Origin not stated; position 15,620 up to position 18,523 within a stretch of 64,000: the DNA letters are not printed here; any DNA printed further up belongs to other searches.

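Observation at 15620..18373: TPP riboswitch controlling a TonB-dependent receptor and SSF transporter: predicted thiamin (or precursor) uptake unit with SD-sequestering platform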

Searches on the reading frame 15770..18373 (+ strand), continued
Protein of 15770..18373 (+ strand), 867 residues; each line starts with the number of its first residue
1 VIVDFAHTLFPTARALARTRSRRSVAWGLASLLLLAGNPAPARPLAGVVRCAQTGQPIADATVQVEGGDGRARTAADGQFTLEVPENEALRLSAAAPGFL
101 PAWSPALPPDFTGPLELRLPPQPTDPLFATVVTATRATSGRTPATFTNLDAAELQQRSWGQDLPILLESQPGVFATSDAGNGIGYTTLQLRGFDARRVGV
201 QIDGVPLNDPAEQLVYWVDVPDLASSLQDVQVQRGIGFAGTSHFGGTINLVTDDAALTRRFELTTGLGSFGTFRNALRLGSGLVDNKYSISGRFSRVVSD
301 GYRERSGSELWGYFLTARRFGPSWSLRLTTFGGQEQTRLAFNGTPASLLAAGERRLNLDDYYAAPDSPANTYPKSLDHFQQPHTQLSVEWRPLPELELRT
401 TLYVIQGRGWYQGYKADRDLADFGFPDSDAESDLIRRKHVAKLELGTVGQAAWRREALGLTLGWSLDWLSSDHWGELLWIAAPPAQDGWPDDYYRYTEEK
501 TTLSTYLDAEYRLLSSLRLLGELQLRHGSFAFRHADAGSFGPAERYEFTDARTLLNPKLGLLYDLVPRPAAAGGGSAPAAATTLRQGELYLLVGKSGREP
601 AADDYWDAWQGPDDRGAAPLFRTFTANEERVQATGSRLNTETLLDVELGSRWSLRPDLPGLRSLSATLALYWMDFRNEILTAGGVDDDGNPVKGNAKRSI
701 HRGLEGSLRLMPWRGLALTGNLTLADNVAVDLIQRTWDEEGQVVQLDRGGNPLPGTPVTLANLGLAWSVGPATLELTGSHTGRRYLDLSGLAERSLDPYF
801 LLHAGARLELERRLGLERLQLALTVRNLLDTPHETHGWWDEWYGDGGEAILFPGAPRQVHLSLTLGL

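Call 82: find_homologous_proteins(query=window:15776-18370:+, max_evalue=1e-10)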
Query window:15776-18370:+ (865 aa): 196 proteins with E <= 1e-10 among 8000 candidates; the best 120 are listed.
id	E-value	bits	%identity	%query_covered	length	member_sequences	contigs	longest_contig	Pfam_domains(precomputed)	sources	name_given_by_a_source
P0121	0.0e+0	1970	100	100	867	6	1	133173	PF07715.21,PF13620.13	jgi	jgi:iron complex outermembrane receptor protein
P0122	4.6e-147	510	36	97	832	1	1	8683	PF13715.13,PF07715.21,PF13620.13,PF00593.31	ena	-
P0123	1.3e-133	465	35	94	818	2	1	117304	PF13715.13,PF07715.21,PF08308.18,PF13620.13,PF00593.31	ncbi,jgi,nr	ncbi:MAG: TonB-dependent receptor [Calditrichaeota bacterium]|nr:TonB-dependent receptor [Calditrich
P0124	2.4e-130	454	35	96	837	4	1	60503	PF13715.13,PF07715.21,PF13620.13,PF00593.31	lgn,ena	-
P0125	1.7e-129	452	36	97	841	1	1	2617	PF13715.13,PF07715.21,PF13620.13,PF00593.31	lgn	-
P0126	2.5e-122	428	40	82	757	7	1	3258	PF07715.21,PF00593.31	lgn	-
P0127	8.9e-120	419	38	85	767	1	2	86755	PF07715.21,PF00593.31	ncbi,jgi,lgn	-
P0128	1.4e-119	419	38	89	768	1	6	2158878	PF07715.21,PF00593.31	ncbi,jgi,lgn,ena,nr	ncbi:MAG TPA: TonB-dependent receptor [Candidatus Krumholzibacteria bacterium]|nr:TonB-dependent rec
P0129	2.3e-119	418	37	94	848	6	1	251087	PF13715.13,PF07715.21,PF13620.13,PF00593.31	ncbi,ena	-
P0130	4.6e-118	414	40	82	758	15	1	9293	PF07715.21,PF00593.31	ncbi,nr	ncbi:MAG: TonB-dependent receptor [bacterium]|nr:TonB-dependent receptor [bacterium]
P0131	5.9e-118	413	38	86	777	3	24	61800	PF07715.21,PF00593.31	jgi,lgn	-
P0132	4.9e-117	410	34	97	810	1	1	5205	PF13715.13,PF07715.21,PF13620.13,PF00593.31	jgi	jgi:iron complex outermembrane receptor protein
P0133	1.6e-115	405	34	98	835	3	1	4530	PF13715.13,PF07715.21,PF13620.13,PF00593.31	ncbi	-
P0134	4.5e-115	404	34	93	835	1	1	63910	PF13715.13,PF07715.21,PF13620.13,PF00593.31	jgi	jgi:iron complex outermembrane recepter protein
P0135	2.0e-114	402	38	84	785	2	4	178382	PF07715.21,PF00593.31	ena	-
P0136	1.5e-113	399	31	97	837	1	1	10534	PF13715.13,PF07715.21,PF13620.13,PF00593.31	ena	-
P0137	4.7e-113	397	36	84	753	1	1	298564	PF07715.21,PF00593.31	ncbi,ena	-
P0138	4.2e-112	394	36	85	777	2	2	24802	PF07715.21,PF00593.31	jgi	-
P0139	5.5e-112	394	35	99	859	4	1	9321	PF13715.13,PF07715.21,PF13620.13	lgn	-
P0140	2.8e-110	388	37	84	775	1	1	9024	PF07715.21,PF00593.31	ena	-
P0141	2.9e-109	385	34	92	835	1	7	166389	PF13715.13,PF07715.21,PF13620.13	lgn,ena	-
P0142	1.2e-108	383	31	97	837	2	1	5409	PF13715.13,PF07715.21,PF13620.13,PF00593.31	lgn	-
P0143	1.7e-108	382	30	95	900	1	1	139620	PF13715.13,PF07715.21,PF13620.13,PF00593.31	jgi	-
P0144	7.4e-108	380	32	96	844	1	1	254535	PF13715.13,PF07715.21,PF13620.13,PF00593.31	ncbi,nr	ncbi:MAG: TonB-dependent receptor [bacterium]|nr:TonB-dependent receptor [bacterium]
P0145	1.3e-107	379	37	85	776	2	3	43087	PF07715.21,PF00593.31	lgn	-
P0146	1.2e-106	376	35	85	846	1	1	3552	PF07715.21,PF01964.25,PF00593.31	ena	-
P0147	1.6e-101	359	35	92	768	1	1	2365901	PF07715.21,PF00593.31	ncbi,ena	-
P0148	4.1e-92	328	32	95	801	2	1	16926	PF13715.13,PF25020.2,PF07715.21,PF13620.13,PF00593.31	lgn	-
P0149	1.2e-91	326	29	94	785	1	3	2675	PF13715.13,PF07715.21,PF13620.13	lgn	-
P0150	2.2e-91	325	28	97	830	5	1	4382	PF13715.13,PF07715.21,PF13620.13,PF00593.31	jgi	-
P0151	7.8e-90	320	31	88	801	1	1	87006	PF13715.13,PF07715.21,PF13620.13,PF00593.31,PF14905.13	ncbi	-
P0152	5.4e-89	318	30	97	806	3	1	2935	PF13715.13,PF07715.21,PF13620.13,PF00593.31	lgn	-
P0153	7.3e-89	317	33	98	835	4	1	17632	PF13715.13,PF07715.21,PF00593.31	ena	-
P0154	5.7e-88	314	29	92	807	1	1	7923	PF13715.13,PF07715.21,PF13620.13,PF14905.13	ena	-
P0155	1.0e-87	313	32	86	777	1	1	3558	PF07715.21,PF00593.31,PF14905.13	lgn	-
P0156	1.2e-87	313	28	97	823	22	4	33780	PF13715.13,PF07715.21,PF13620.13,PF00593.31,PF14905.13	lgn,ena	-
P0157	3.4e-87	312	29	95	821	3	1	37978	PF13715.13,PF07715.21,PF13620.13,PF00593.31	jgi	jgi:iron complex outermembrane receptor protein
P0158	4.6e-87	311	29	95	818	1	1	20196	PF13715.13,PF07715.21,PF13620.13,PF00593.31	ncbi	-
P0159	2.5e-86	309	28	95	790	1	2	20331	PF13715.13,PF07715.21,PF13620.13,PF00593.31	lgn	-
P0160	4.3e-86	308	28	95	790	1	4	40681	PF13715.13,PF07715.21,PF13620.13,PF00593.31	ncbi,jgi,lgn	jgi:iron complex outermembrane receptor protein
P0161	5.8e-86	308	28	95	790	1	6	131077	PF13715.13,PF07715.21,PF13620.13,PF00593.31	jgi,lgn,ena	jgi:iron complex outermembrane receptor protein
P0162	6.3e-86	307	30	98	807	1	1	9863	PF13715.13,PF07715.21,PF13620.13,PF00593.31,PF14905.13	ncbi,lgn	-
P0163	6.7e-86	307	28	95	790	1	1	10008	PF13715.13,PF07715.21,PF13620.13,PF00593.31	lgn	-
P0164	9.0e-86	307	30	93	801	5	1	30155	PF13715.13,PF07715.21,PF13620.13,PF00593.31,PF14905.13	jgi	jgi:iron complex outermembrane receptor protein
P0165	1.9e-85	306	28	94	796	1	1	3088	PF13715.13,PF07715.21,PF13620.13,PF00593.31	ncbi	-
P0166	2.5e-85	305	31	96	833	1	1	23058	PF13715.13,PF07715.21,PF13620.13,PF00593.31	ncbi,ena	-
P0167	1.6e-84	303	29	81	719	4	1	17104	PF07715.21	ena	-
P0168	2.1e-84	302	28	96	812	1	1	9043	PF13715.13,PF07715.21,PF13620.13,PF00593.31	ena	-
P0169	4.1e-84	301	29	83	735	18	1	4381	PF07715.21,PF00593.31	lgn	-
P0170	1.4e-83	300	28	95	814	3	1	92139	PF13715.13,PF07715.21,PF13620.13,PF00593.31,PF14905.13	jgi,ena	-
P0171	2.7e-83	299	30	94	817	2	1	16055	PF13715.13,PF07715.21,PF13620.13,PF00593.31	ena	-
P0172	3.5e-83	298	29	97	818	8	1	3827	PF13715.13,PF07715.21,PF13620.13,PF00593.31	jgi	-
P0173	3.6e-83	298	28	95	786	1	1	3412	PF13715.13,PF07715.21,PF13620.13,PF00593.31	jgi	jgi:iron complex outermembrane receptor protein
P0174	6.3e-83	298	29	98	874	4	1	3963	PF13715.13,PF07715.21,PF13620.13,PF00593.31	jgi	jgi:iron complex outermembrane receptor protein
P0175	7.5e-83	297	32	84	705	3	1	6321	PF13715.13,PF07715.21,PF13620.13,PF00593.31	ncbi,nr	ncbi:MAG: TonB-dependent receptor, partial [Candidatus Latescibacterota bacterium]|nr:TonB-dependent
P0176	7.9e-83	297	30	97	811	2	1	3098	PF13715.13,PF07715.21,PF13620.13,PF00593.31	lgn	-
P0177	9.9e-83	297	33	95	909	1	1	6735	PF13715.13,PF07715.21,PF13620.13,PF00593.31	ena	-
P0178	1.2e-82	297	29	92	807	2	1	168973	PF13715.13,PF07715.21,PF13620.13,PF00593.31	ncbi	-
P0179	2.3e-82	296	28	92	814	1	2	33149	PF13715.13,PF07715.21,PF17802.8,PF13620.13,PF00593.31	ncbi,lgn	-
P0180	3.8e-82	295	28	97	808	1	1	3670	PF13715.13,PF07715.21,PF13620.13,PF00593.31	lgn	-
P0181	2.0e-81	293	29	94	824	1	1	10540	PF07715.21,PF13620.13,PF00593.31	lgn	-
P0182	2.1e-81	292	30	94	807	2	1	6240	PF13715.13,PF07715.21,PF13620.13,PF00593.31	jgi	jgi:iron complex outermembrane receptor protein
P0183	2.2e-81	292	33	88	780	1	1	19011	PF07715.21,PF00593.31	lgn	-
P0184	2.5e-81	292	28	86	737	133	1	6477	PF07715.21,PF00593.31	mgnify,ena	mgnify:FL=1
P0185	3.2e-81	292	30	96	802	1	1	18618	PF13715.13,PF07715.21,PF13620.13,PF00593.31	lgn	-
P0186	4.3e-81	291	31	88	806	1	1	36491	PF13715.13,PF07715.21,PF13620.13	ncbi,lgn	ncbi:MAG: TonB-dependent receptor [Bacteroidota bacterium]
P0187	1.5e-80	290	29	97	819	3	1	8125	PF13715.13,PF07715.21,PF13620.13,PF00593.31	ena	-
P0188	1.9e-80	289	30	85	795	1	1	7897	PF13715.13,PF07715.21,PF13620.13,PF00593.31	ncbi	-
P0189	2.0e-80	289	28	96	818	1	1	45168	PF13715.13,PF07715.21,PF13620.13,PF00593.31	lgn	-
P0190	2.6e-80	289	31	95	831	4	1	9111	PF13715.13,PF07715.21,PF00593.31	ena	-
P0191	6.7e-80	287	29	94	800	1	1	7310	PF13715.13,PF07715.21,PF13620.13,PF00593.31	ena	-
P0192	7.0e-80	287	30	98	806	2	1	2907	PF13715.13,PF07715.21,PF13620.13,PF00593.31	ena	-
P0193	8.3e-80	287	29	95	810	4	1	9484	PF13715.13,PF07715.21,PF13620.13,PF00593.31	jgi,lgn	-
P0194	1.0e-79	287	28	97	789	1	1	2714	PF13715.13,PF07715.21,PF13620.13,PF00593.31,PF14905.13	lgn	-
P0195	1.2e-79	287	27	95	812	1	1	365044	PF13715.13,PF07715.21,PF13620.13,PF00593.31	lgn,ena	-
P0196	2.0e-79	286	28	96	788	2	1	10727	PF13715.13,PF07715.21,PF17802.8,PF13620.13,PF00593.31,PF09430.17,PF22904.4,PF17210.10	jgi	-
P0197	3.5e-79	285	31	93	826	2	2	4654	PF13715.13,PF07715.21,PF13620.13,PF00593.31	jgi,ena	-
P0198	4.6e-79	285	31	97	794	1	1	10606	PF07715.21,PF00593.31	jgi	-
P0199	4.7e-79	285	27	97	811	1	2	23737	PF13715.13,PF07715.21,PF13620.13,PF00593.31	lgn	-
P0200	5.1e-79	285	27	97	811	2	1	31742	PF13715.13,PF07715.21,PF13620.13,PF00593.31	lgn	-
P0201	6.3e-79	284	31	92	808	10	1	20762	PF13715.13,PF07715.21,PF13620.13,PF00593.31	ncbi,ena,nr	ncbi:MAG: TonB-dependent receptor [Saprospiraceae bacterium]|nr:TonB-dependent receptor [Saprospirac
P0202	6.8e-79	284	30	94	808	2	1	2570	PF13715.13,PF07715.21,PF13620.13,PF00593.31,PF14905.13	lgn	-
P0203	1.1e-78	283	34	85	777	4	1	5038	PF07715.21,PF00593.31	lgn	-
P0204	2.3e-78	282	28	93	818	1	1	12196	PF13715.13,PF07715.21,PF13620.13,PF00593.31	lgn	-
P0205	2.6e-78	282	29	92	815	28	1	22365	PF13715.13,PF07715.21,PF13620.13,PF00593.31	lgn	-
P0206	4.4e-78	281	28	95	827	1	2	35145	PF13715.13,PF07715.21,PF13620.13,PF00593.31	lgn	-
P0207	4.8e-78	281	29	94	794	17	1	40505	PF13715.13,PF07715.21,PF13620.13,PF00593.31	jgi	-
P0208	6.6e-78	281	31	85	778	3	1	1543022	PF07715.21,PF00593.31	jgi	jgi:iron complex outermembrane recepter protein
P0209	1.2e-77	280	28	97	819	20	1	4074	PF13715.13,PF07715.21,PF13620.13,PF00593.31,PF14905.13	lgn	-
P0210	1.7e-77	280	29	86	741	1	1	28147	PF07715.21,PF00593.31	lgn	-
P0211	1.7e-77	280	29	94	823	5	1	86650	PF13715.13,PF07715.21,PF13620.13,PF00593.31,PF14905.13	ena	-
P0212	2.5e-77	279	28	91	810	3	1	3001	PF13715.13,PF07715.21,PF13620.13,PF00593.31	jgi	-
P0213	2.5e-77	279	30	94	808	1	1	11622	PF13715.13,PF07715.21,PF13620.13,PF00593.31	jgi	jgi:iron complex outermembrane receptor protein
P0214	3.0e-77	279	28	97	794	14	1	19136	PF13715.13,PF07715.21,PF13620.13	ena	-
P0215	4.5e-77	278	28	97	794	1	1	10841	PF13715.13,PF07715.21,PF13620.13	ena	-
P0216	5.6e-77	278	28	94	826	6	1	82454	PF13715.13,PF07715.21,PF13620.13,PF00593.31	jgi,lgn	jgi:iron complex outermembrane receptor protein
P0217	1.3e-76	277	28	97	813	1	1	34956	PF13715.13,PF07715.21,PF13620.13,PF00593.31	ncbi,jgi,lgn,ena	-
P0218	1.7e-76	276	27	95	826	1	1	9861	PF13715.13,PF07715.21,PF13620.13,PF00593.31,PF14905.13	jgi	jgi:iron complex outermembrane recepter protein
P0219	2.2e-76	276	30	96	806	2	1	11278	PF13715.13,PF07715.21,PF13620.13,PF00593.31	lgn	-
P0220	2.3e-76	276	33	85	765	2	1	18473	PF07715.21,PF00593.31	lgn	-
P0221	2.5e-76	276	28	97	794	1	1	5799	PF13715.13,PF07715.21,PF13620.13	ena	-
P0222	2.9e-76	275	28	98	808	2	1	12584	PF13715.13,PF07715.21,PF13620.13,PF00593.31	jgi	-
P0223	3.5e-76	275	27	97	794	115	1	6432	PF13715.13,PF07715.21,PF13620.13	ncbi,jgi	jgi:iron complex outermembrane receptor protein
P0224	3.8e-76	275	28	92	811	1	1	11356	PF13715.13,PF07715.21,PF13620.13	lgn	-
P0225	4.5e-75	272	28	97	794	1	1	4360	PF13715.13,PF07715.21,PF13620.13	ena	-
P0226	1.2e-74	270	28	97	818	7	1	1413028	PF13715.13,PF07715.21,PF13620.13,PF00593.31,PF14905.13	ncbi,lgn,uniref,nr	ncbi:TonB-dependent receptor [Ohtaekwangia koreensis]|uniref:Iron complex outermembrane recepter pro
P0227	2.2e-74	269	27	97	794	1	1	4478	PF13715.13,PF07715.21,PF13620.13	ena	-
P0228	4.3e-74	268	28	83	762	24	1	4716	PF07715.21,PF00593.31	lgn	-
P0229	5.5e-74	268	28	80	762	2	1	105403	PF07715.21,PF00593.31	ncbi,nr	ncbi:MAG: TonB-dependent receptor [Saprospiraceae bacterium]|nr:TonB-dependent receptor [Saprospirac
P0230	1.1e-73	267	28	83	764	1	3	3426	PF07715.21,PF00593.31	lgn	-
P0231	5.0e-73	265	26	94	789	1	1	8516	PF13715.13,PF07715.21,PF13620.13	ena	-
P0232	9.1e-73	264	27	92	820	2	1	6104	PF13715.13,PF07715.21,PF13620.13,PF00593.31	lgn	-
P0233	1.1e-72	264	26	93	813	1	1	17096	PF13715.13,PF07715.21,PF13620.13,PF00593.31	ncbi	ncbi:MAG: TonB-dependent receptor [Bacteroidia bacterium]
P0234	2.9e-72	262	26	82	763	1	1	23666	PF07715.21,PF00593.31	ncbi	-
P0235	3.0e-72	262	27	95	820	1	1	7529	PF13715.13,PF07715.21,PF13620.13,PF00593.31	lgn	-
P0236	3.3e-72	262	26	82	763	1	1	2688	PF07715.21,PF00593.31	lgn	-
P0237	4.2e-72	262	29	85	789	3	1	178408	PF07715.21,PF00593.31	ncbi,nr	ncbi:MAG: TonB-dependent receptor [Chitinophagales bacterium]|nr:TonB-dependent receptor [Chitinopha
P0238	5.8e-72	261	28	97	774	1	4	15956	PF13715.13,PF07715.21,PF13620.13,PF00593.31,PF14905.13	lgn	-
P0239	6.1e-72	261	32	87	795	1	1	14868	PF07715.21,PF00593.31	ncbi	-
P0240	7.6e-72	261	26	97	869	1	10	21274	PF13715.13,PF07715.21,PF13620.13,PF00593.31,PF14905.13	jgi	jgi:iron complex outermembrane receptor protein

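Call 88: find_encoding_contigs(protein=P0121, flank=1500, max_places=3)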
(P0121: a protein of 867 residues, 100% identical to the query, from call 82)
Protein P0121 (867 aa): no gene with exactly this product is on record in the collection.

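Call 97: predict_structure(alignment_id=A4)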
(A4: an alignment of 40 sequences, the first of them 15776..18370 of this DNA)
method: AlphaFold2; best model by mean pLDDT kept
length: 865 residues; sequences in the alignment: 40
mean_pLDDT: 86.7   pTM: 0.82
mean pLDDT of the five models: 86.7, 85.8, 85.7, 84.5, 82.9
residues with pLDDT >= 90: 535; 70-90: 219; 50-70: 63; < 50: 48
segments of 3 or more residues with pLDDT < 50: 1-19, 122-129, 570-581, 685-688
pLDDT, mean of each block of 10 residues (from residue 1): 39 46 59 55 93 89 84 93 85 81 86 84 43 73 89 84 94 94 93 92 93 91 90 78 88 78 96 94 87 96 93 91 93 89 93 78 64 90 94 92 97 90 90 95 96 92 97 94 83 97 95 94 97 90 95 97 75 41 82 95 80 87 95 93 97 76 95 87 52 88 95 93 95 82 90 94 95 97 93 96 93 89 96 91 89 96 94
secondary structure, 60 per line:
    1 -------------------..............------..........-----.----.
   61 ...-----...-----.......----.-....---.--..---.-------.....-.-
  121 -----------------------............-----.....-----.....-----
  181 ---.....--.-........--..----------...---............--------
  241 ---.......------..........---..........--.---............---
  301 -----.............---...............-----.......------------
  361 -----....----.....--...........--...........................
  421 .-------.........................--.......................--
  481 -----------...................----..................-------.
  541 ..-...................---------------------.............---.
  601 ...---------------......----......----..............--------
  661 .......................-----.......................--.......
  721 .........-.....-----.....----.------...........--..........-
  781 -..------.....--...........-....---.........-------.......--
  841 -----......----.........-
elements in order (helices of 4 or more, strands of 3 or more residues): H20-33 E40-49 E60-63 E69-71 E77-83 E90-93 E113-117 E144-148 H149-155 H161-165 E171-175 E184-188 E196-200 H221-224 E225-232 E244-250 E257-266 E270-279 E286-297 E306-318 E322-336 H344-348 H366-369 E374-378 E381-391 E394-417 H418-421 E429-453 E456-478 E492-510 E515-532 E544-562 E584-596 H600-603 E619-624 E629-634 E639-652 E661-683 E689-711 E714-729 E731-735 E741-745 E757-767 E770-779 E797-807 H809-812 E816-824 E832-838 E846-851 E856-864
